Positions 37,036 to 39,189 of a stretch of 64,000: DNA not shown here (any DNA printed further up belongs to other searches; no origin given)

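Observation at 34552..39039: Translationally coupled operon FGE-like enzyme / MOP flippase / PqqD-family RRE / AsnB-like amidotransferase: a lasso-like core without a B2 protease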

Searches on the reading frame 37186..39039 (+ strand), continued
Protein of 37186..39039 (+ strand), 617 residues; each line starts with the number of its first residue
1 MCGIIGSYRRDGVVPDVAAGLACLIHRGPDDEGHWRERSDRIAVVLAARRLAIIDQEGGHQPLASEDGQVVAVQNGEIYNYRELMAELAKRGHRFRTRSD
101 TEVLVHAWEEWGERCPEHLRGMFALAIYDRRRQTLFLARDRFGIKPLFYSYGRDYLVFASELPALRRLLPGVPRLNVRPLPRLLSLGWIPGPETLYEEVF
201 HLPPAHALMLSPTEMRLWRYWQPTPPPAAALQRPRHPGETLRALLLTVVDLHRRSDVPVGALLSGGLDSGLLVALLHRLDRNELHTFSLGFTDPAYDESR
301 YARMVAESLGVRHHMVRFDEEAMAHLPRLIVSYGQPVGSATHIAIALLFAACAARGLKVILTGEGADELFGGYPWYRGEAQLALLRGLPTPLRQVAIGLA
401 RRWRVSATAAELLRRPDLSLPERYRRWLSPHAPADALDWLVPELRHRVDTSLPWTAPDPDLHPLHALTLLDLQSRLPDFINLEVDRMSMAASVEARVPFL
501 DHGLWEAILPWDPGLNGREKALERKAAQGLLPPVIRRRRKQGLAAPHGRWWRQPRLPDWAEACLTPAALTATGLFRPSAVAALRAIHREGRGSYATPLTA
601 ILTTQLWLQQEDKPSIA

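Call 35: find_encoding_contigs(protein=P0169, flank=9000, max_places=1)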
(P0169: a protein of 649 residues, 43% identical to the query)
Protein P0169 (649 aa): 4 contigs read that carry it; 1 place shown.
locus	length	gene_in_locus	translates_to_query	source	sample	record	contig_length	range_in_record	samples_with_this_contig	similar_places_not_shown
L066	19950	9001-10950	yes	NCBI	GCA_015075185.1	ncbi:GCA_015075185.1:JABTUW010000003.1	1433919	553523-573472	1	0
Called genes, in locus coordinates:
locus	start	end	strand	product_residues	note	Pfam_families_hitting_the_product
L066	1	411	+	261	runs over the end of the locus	PF00528:BPD_transp_1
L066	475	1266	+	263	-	PF00528:BPD_transp_1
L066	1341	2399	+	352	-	PF00005:ABC_tran, PF13304:AAA_21 (weak), PF08402:TOBE_2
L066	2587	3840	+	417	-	PF01406:tRNA-synt_1e, PF00133:tRNA-synt_1, PF09334:tRNA-synt_1g (weak), PF09190:DALR_2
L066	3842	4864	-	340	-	-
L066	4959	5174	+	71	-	PF15919:HicB_lk_antitox (weak)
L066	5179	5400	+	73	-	PF07927:HicA_toxin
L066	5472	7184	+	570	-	PF19960:EAD7 (weak), PF01582:TIR (weak), PF13676:TIR_2, PF03781:FGE-sulfatase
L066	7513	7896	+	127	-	-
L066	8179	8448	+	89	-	PF05402:PqqD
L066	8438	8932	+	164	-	PF13471:Transglut_core3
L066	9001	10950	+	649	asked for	PF13522:GATase_6, PF13537:GATase_7, PF00733:Asn_synthase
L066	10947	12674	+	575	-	-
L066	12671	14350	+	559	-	PF13231:PMT_2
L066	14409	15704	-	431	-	PF06347:SH3_4 (faint), PF08239:SH3_3, PF25174:Beta-prop_THOC3 (faint), PF26549:Tricorn_N, PF26550:Tricorn_2nd, PF26549:Tricorn_N (weak), PF07676:PD40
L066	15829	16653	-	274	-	-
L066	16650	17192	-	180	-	PF04542:Sigma70_r2, PF22029:PhyR_sigma2 (weak), PF08281:Sigma70_r4_2, PF04545:Sigma70_r4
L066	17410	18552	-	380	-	PF14907:NTP_transf_5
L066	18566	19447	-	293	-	PF00296:Bac_luciferase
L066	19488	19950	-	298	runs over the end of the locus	PF27840:ScmC (weak)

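Call 37: search_protein_families(library=ncbifam, proteins=[L064:9001-10854:+, L066:9001-10950:+, L063:8001-9917:+, L065:9001-10845:+, L064:8504-8992:+, L066:8438-8932:+, L064:8221-8517:+, L063:7688-7975:+, L063:6157-7656:+, L064:7204-8163:-], max_evalue=0.001)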
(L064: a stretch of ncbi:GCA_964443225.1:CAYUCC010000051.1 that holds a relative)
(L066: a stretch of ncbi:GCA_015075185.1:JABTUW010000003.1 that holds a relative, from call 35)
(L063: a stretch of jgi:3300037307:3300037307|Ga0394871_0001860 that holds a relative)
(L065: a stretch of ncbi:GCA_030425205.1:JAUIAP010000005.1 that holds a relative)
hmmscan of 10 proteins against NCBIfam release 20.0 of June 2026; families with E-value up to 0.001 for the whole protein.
L064:9001-10854:+ (617 aa): 9 families
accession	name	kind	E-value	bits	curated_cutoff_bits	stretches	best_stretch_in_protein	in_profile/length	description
TIGR03108.1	eps_aminotran_1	hypoth_equivalog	2.6e-144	482.3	816.9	2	1-402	1-398/628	XrtA/PEP-CTERM system amidotransferase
TIGR01536.1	asn_synth_AEB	equivalog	9.5e-144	480.2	267.1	1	2-545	1-516/517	asparagine synthase (glutamine-hydrolyzing)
TIGR03104.1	trio_amidotrans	equivalog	3.7e-114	382.1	570.1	2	1-382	1-383/589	N-acetylglutaminylglutamine amidotransferase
NF006949.0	PRK09431.1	equivalog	6e-88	295.7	499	3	1-166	1-166/554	asparagine synthase B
NF033535.1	lass_lactam_cya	exception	7.7e-77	259.3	525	1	1-387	1-386/668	lasso peptide isopeptide bond-forming cyclase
NF033561.1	macrolact_Ik_Al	subfamily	6.4e-19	68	300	1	112-613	72-557/561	albusnodin/ikarugamycin family macrolactam cyclase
NF001484.0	PRK00331.1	subfamily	8.9e-12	44.2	381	1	62-166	87-199/601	isomerizing glutamine--fructose-6-phosphate transaminase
TIGR01135.1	glmS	equivalog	1.9e-11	43.2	418.05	1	62-167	86-199/607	glutamine--fructose-6-phosphate transaminase (isomerizing)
TIGR01134.1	purF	equivalog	2.8e-10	40.2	350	1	60-166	84-200/432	amidophosphoribosyltransferase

L066:9001-10950:+ (649 aa): 9 families
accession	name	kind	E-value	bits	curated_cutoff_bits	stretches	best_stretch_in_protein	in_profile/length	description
TIGR03108.1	eps_aminotran_1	hypoth_equivalog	9.2e-140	467.3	816.9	1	1-637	1-618/628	XrtA/PEP-CTERM system amidotransferase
TIGR01536.1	asn_synth_AEB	equivalog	1.4e-134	449.9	267.1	1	2-578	1-516/517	asparagine synthase (glutamine-hydrolyzing)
TIGR03104.1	trio_amidotrans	equivalog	1.5e-102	343.7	570.1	3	1-285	1-288/589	N-acetylglutaminylglutamine amidotransferase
NF006949.0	PRK09431.1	equivalog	2e-84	284.1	499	3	1-169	1-167/554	asparagine synthase B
NF033535.1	lass_lactam_cya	exception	1.5e-71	241.9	525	2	1-392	1-375/668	lasso peptide isopeptide bond-forming cyclase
NF033561.1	macrolact_Ik_Al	subfamily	1e-16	60.7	300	2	133-279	89-233/561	albusnodin/ikarugamycin family macrolactam cyclase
TIGR01134.1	purF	equivalog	1e-09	38.3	350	1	59-176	82-208/432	amidophosphoribosyltransferase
TIGR01135.1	glmS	equivalog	4.6e-08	32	418.05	1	63-169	86-199/607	glutamine--fructose-6-phosphate transaminase (isomerizing)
NF001484.0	PRK00331.1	subfamily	1.2e-07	30.5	381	1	63-169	87-200/601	isomerizing glutamine--fructose-6-phosphate transaminase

L063:8001-9917:+ (638 aa): 9 families
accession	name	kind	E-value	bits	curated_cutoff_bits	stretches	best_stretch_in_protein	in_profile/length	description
TIGR03108.1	eps_aminotran_1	hypoth_equivalog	5.8e-150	500.9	816.9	1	1-630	1-619/628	XrtA/PEP-CTERM system amidotransferase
TIGR01536.1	asn_synth_AEB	equivalog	4.2e-140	468.2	267.1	1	2-570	1-516/517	asparagine synthase (glutamine-hydrolyzing)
TIGR03104.1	trio_amidotrans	equivalog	5e-110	368.5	570.1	2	1-383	1-383/589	N-acetylglutaminylglutamine amidotransferase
NF006949.0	PRK09431.1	equivalog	1.6e-94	317.4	499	3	1-169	1-167/554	asparagine synthase B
NF033535.1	lass_lactam_cya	exception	1.2e-66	225.6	525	1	1-379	1-379/668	lasso peptide isopeptide bond-forming cyclase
NF033561.1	macrolact_Ik_Al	subfamily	4.7e-14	51.9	300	1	128-378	84-332/561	albusnodin/ikarugamycin family macrolactam cyclase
TIGR01135.1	glmS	equivalog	2.7e-12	46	418.05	1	68-170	90-200/607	glutamine--fructose-6-phosphate transaminase (isomerizing)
NF001484.0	PRK00331.1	subfamily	3.7e-12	45.4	381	1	64-171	87-202/601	isomerizing glutamine--fructose-6-phosphate transaminase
TIGR01134.1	purF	equivalog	2.4e-09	37.1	350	1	63-167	85-199/432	amidophosphoribosyltransferase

L065:9001-10845:+ (614 aa): 12 families
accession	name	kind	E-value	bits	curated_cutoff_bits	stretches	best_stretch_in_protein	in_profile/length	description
TIGR01536.1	asn_synth_AEB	equivalog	6.3e-142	474.2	267.1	1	2-543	1-516/517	asparagine synthase (glutamine-hydrolyzing)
TIGR03108.1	eps_aminotran_1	hypoth_equivalog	6.1e-139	464.5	816.9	2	1-383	1-389/628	XrtA/PEP-CTERM system amidotransferase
TIGR03104.1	trio_amidotrans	equivalog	5.3e-111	371.7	570.1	2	1-374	1-383/589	N-acetylglutaminylglutamine amidotransferase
NF006949.0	PRK09431.1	equivalog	9.6e-93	311.6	499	3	1-165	1-169/554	asparagine synthase B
NF033535.1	lass_lactam_cya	exception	2.6e-72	244.4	525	2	1-368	1-376/668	lasso peptide isopeptide bond-forming cyclase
NF033561.1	macrolact_Ik_Al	subfamily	2.6e-20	72.6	300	2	120-369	82-332/561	albusnodin/ikarugamycin family macrolactam cyclase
TIGR01134.1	purF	equivalog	1.2e-09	38.1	350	1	57-157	85-195/432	amidophosphoribosyltransferase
NF001484.0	PRK00331.1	subfamily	3e-09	35.8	381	1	58-163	87-200/601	isomerizing glutamine--fructose-6-phosphate transaminase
TIGR01135.1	glmS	equivalog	2.2e-08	33.1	418.05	1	59-163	87-199/607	glutamine--fructose-6-phosphate transaminase (isomerizing)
NF010587.0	PRK13980.1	equivalog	1.7e-05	24.1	255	1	230-377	8-157/267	NAD+ synthase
NF011155.0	PRK14561.1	equivalog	0.00013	21.8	207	1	258-345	3-87/195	hypothetical protein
TIGR00364.1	TIGR00364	equivalog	0.00029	20.4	150.3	1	261-314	4-57/201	7-cyano-7-deazaguanine synthase QueC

L064:8504-8992:+ (162 aa): 1 family
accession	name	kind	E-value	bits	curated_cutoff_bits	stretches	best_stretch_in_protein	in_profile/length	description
NF033537.1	lasso_biosyn_B2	equivalog_domain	5.5e-11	43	33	1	74-143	52-121/132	lasso peptide biosynthesis B2 protein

L066:8438-8932:+ (164 aa): 1 family
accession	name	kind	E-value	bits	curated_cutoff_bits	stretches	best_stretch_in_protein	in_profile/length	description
NF033537.1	lasso_biosyn_B2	equivalog_domain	1.5e-09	38.3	33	1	41-147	21-126/132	lasso peptide biosynthesis B2 protein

L064:8221-8517:+ (98 aa): 1 family
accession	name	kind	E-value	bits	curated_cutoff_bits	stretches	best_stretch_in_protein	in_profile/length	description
TIGR04248.1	SCM_PqqD_rel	equivalog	5.4e-05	23.3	100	1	28-86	16-79/84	SynChlorMet cassette protein ScmD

L063:7688-7975:+ (95 aa): 5 families
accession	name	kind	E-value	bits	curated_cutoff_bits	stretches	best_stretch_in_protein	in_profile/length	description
NF033536.1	lasso_PqqD_Bac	exception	3.5e-10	39.9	80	1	12-93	8-87/88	lasso peptide biosynthesis PqqD family chaperone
NF033530.1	lasso_PqqD_Strm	exception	1e-08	35.2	70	1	25-92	13-78/78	lasso peptide biosynthesis PqqD family chaperone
TIGR04248.1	SCM_PqqD_rel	equivalog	6.9e-08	32.6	100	1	25-76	16-69/84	SynChlorMet cassette protein ScmD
TIGR03859.1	PQQ_PqqD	equivalog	2.5e-07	30.5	46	1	34-92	25-80/81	pyrroloquinoline quinone biosynthesis peptide chaperone PqqD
NF002535.0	PRK02079.1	equivalog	0.00019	21.1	101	1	37-85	37-82/92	pyrroloquinoline quinone biosynthesis peptide chaperone PqqD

L063:6157-7656:+ (499 aa): 25 families
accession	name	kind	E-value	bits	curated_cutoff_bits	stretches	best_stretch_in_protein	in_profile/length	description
TIGR02026.1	BchE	equivalog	6.7e-36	124.2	481.35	1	15-391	19-399/497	magnesium-protoporphyrin IX monomethyl ester anaerobic oxidative cyclase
NF050148.1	rSAM_ApyD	equivalog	3.9e-34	118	750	1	48-376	66-392/645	RiPP biosynthesis radical SAM protein ApyD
TIGR04013.1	B12_SAM_MJ_1487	hypoth_equivalog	5e-33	114.5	251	1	40-374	26-354/382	TIGR04013 family B12-binding domain/radical SAM domain-containing protein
TIGR03471.1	HpnJ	equivalog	1.3e-32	113.3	577.6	1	83-384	96-394/472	hopanoid biosynthesis associated radical SAM protein HpnJ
NF038361.1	rSAM_Sden_1168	equivalog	1.2e-27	96.7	575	1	88-381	174-477/560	Sden_1168 family B12-binding radical SAM P-methyltransferase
TIGR04072.2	rSAM_ladder_B12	equivalog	2.1e-22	79.4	360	1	7-383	5-378/443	lipid biosynthesis B12-binding/radical SAM protein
TIGR04479.1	bcpD_PhpK_rSAM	subfamily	2.7e-21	75.5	600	1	109-350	174-408/504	PhpK family radical SAM P-methyltransferase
TIGR04367.1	HpnR_B12_rSAM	equivalog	2e-20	72.8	650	1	18-375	22-371/490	hopanoid C-3 methylase HpnR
TIGR04014.1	B12_SAM_MJ_0865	equivalog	4.5e-20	71.8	360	1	19-378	12-359/434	methyl-coenzyme M reductase glutamine C-methyltransferase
TIGR04385.1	B12_rSAM_cofa1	equivalog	1e-18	67.8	450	1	84-355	99-368/438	B12 lower ligand biosynthesis radical SAM protein BzaD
TIGR04295.1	B12_rSAM_oligo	hypoth_equivalog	5.6e-17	61.5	400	1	18-375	25-382/422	TIGR04295 family B12-binding domain-containing radical SAM protein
NF033070.1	rSAM_AprD4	equivalog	3.2e-14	52.7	500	1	169-410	180-421/456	AprD4 family radical SAM diol-dehydratase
TIGR03975.1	rSAM_ocin_1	subfamily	4.3e-14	51.9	281.85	1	37-358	109-437/606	RiPP maturation radical SAM C-methyltransferase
NF033712.0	B12_rSAM_KedN5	subfamily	1.7e-12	46.4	700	1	69-217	77-227/624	KedN5 family methylcobalamin-dependent radical SAM C-methyltransferase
TIGR04190.1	B12_SAM_Ta0216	equivalog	7.1e-12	44.7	500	1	14-345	34-388/554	TIGR04190 family B12-binding domain/radical SAM domain protein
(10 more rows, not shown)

L064:7204-8163:- (319 aa): 2 families
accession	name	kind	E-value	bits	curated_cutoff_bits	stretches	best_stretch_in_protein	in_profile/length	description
TIGR04352.1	HprK_rel_A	equivalog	1.5e-10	40.7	200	1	127-301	96-266/280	HprK-related kinase A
TIGR04355.1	HprK_rel_B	hypoth_equivalog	0.00011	21.4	200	1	124-181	141-198/351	HprK-related kinase B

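Call 42: search_solved_structures(query=window:37186-39039:+, max_evalue=0.001, show_alignments=1)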
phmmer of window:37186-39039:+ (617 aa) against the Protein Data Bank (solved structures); distinct sequences matched with E-value up to 0.001: 14.
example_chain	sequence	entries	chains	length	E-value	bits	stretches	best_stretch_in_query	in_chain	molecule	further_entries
7ylz_A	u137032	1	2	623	2.4e-54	188.3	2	1-380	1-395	hydroxyamidotransferase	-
1ct9_A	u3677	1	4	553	4.9e-40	141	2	24-166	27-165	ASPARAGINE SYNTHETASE B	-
6gq3_A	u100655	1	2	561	5.7e-28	101.2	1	1-377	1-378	Asparagine synthetase [glutamine-hydrolyzing]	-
8sue_A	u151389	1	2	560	2.1e-27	99.3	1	2-377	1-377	Asparagine synthetase [glutamine-hydrolyzing]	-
9b6c_A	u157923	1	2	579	1.2e-26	96.8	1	2-377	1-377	Asparagine synthetase [glutamine-hydrolyzing]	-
1q15_A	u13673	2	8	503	9.2e-09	37.7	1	224-373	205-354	CarA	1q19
1xff_A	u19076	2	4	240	4.6e-05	25.5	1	65-161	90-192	Glucosamine--fructose-6-phosphate aminotransferase [isomerizing]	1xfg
6lbp_A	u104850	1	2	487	0.00015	23.8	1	68-166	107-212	Amidophosphoribosyltransferase 2, chloroplastic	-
4amv_A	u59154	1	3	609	0.00018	23.5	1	65-161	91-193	GLUCOSAMINE--FRUCTOSE-6-PHOSPHATE AMINOTRANSFERASE [ISOMER IZING]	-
2j6h_A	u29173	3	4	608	0.00047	22.1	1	65-161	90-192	GLUCOSAMINE-FRUCTOSE-6-PHOSPHATE AMINOTRANSFERASE | GLUCOSAMINE--FRUCTOSE-6-PHOSPHATE AMINOTRANSFERASE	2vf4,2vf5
1jxa_A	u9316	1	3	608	0.00047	22.1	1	65-161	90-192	glucosamine 6-phosphate synthase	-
3ooj_A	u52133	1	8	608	0.00063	21.7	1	65-161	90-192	Glucosamine/fructose-6-phosphate aminotransferase, isomerizing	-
1ao0_A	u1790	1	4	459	0.00065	21.7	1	65-164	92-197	GLUTAMINE PHOSPHORIBOSYLPYROPHOSPHATE AMIDOTRANSFERASE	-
1gph_1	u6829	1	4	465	0.00067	21.6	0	65-164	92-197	GLUTAMINE PHOSPHORIBOSYL-PYROPHOSPHATE AMIDOTRANSFERASE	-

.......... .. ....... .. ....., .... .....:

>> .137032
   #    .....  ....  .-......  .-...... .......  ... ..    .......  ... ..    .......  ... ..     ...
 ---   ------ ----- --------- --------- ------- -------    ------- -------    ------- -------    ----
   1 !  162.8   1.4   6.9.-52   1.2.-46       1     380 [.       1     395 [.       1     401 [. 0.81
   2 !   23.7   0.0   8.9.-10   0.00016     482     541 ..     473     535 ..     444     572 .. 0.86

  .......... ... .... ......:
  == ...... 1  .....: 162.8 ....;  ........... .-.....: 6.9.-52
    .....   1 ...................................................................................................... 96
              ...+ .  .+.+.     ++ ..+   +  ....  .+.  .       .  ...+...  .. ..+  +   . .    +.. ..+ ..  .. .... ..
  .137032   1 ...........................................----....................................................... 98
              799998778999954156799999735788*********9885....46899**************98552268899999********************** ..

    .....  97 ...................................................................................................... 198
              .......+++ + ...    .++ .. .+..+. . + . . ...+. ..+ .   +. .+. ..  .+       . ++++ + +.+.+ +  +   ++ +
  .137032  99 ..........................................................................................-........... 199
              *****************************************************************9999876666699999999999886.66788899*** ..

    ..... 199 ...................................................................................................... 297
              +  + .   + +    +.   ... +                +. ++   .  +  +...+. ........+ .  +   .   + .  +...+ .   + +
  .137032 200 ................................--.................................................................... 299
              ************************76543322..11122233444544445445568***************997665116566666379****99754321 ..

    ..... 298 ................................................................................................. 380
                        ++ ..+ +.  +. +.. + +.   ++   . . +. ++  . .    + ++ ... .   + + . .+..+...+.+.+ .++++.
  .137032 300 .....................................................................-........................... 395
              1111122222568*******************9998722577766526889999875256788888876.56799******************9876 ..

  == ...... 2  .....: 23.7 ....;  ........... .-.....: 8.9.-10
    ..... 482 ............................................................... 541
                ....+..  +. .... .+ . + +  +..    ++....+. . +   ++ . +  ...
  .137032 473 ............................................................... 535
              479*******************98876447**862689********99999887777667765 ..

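Call 57: find_encoding_contigs(protein=P0161, flank=8000, max_places=1)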
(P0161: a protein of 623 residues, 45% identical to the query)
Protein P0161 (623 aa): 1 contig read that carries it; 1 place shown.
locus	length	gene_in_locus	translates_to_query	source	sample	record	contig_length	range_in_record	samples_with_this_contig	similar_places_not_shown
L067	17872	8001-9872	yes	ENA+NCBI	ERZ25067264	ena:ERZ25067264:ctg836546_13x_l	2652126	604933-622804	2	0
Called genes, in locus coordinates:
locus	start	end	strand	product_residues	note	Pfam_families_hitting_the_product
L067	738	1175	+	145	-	-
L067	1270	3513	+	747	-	PF18949:DUF5693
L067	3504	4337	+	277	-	PF03781:FGE-sulfatase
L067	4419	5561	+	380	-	PF02310:B12-binding, PF04055:Radical_SAM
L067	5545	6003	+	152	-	-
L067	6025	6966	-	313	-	PF27840:ScmC (faint)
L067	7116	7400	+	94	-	PF05402:PqqD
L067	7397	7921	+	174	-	PF13471:Transglut_core3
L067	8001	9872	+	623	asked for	PF13522:GATase_6, PF13537:GATase_7, PF00733:Asn_synthase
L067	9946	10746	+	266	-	PF03372:Exo_endo_phos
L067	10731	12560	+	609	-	-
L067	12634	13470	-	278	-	PF00005:ABC_tran, PF13304:AAA_21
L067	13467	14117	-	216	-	PF02361:CbiQ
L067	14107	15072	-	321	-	PF01891:CbiM, PF13190:PDGLE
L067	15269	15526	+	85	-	-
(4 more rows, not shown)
